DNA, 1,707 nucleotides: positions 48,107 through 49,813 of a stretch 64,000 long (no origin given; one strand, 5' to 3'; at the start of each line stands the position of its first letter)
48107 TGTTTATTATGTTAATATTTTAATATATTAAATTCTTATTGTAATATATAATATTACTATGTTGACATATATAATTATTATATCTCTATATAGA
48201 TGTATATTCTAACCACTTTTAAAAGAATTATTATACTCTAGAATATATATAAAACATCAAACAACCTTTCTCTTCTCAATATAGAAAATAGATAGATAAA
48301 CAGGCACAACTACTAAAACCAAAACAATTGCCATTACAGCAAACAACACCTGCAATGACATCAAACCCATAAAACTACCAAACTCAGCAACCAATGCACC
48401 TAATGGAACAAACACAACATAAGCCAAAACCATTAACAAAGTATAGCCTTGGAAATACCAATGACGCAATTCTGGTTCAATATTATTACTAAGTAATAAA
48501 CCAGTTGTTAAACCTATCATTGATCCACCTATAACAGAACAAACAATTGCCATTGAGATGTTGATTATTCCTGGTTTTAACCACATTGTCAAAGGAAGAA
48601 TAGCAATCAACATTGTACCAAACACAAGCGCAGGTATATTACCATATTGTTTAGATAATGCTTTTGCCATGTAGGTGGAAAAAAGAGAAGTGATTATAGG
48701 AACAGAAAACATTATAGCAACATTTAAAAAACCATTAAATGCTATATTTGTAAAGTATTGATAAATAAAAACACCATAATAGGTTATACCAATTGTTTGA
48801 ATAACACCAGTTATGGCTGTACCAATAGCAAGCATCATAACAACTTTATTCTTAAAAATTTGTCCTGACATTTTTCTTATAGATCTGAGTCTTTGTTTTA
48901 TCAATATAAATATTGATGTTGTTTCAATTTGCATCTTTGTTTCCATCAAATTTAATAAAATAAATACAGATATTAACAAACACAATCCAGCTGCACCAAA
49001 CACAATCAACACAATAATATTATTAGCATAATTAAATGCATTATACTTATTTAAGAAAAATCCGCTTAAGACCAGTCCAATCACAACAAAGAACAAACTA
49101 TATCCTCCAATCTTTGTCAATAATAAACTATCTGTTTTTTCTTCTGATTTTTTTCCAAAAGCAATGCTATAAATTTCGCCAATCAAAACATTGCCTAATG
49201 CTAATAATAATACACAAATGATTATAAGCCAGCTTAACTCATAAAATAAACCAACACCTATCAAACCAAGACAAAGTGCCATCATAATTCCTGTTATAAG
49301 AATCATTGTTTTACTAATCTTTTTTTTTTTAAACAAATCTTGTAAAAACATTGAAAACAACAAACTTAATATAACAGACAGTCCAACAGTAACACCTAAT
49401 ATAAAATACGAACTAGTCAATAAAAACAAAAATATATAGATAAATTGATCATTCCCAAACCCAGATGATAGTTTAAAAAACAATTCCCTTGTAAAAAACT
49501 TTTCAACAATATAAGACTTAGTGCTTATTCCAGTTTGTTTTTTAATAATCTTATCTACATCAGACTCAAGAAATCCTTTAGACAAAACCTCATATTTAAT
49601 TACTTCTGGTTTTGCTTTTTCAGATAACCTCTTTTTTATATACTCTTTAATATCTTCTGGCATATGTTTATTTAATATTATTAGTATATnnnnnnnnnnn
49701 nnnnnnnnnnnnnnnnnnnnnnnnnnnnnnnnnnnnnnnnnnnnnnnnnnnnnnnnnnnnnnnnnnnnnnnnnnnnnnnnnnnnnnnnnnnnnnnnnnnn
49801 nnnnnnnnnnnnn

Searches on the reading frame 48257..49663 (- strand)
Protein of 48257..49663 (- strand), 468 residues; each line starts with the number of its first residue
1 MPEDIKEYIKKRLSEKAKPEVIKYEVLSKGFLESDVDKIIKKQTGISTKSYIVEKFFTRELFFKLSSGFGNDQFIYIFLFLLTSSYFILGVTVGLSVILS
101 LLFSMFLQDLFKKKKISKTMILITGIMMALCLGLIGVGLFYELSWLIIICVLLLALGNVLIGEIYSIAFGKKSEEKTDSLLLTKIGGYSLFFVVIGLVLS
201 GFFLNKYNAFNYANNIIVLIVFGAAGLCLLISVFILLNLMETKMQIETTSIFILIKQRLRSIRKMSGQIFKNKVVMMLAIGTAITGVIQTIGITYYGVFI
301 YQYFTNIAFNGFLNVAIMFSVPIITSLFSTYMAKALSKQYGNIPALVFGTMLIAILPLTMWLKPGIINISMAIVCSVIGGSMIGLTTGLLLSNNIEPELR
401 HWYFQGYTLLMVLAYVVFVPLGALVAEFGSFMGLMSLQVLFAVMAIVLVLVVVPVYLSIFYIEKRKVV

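Call 21: search_protein_families(library=ncbifam, proteins=[window:48257-49663:-], max_evalue=0.01)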
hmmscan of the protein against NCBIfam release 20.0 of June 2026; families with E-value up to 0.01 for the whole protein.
window:48257-49663:- (468 aa): 0 families

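Call 62: search_protein_families(library=pfam, proteins=[window:48257-49663:-], max_evalue=0.001)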
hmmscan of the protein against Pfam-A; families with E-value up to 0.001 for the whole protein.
window:48257-49663:- (468 aa): 1 family
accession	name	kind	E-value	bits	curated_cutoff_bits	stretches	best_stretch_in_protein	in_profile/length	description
PF07690.21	MFS_1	-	1e-11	44.8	33.4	2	189-391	131-316/347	Major Facilitator Superfamily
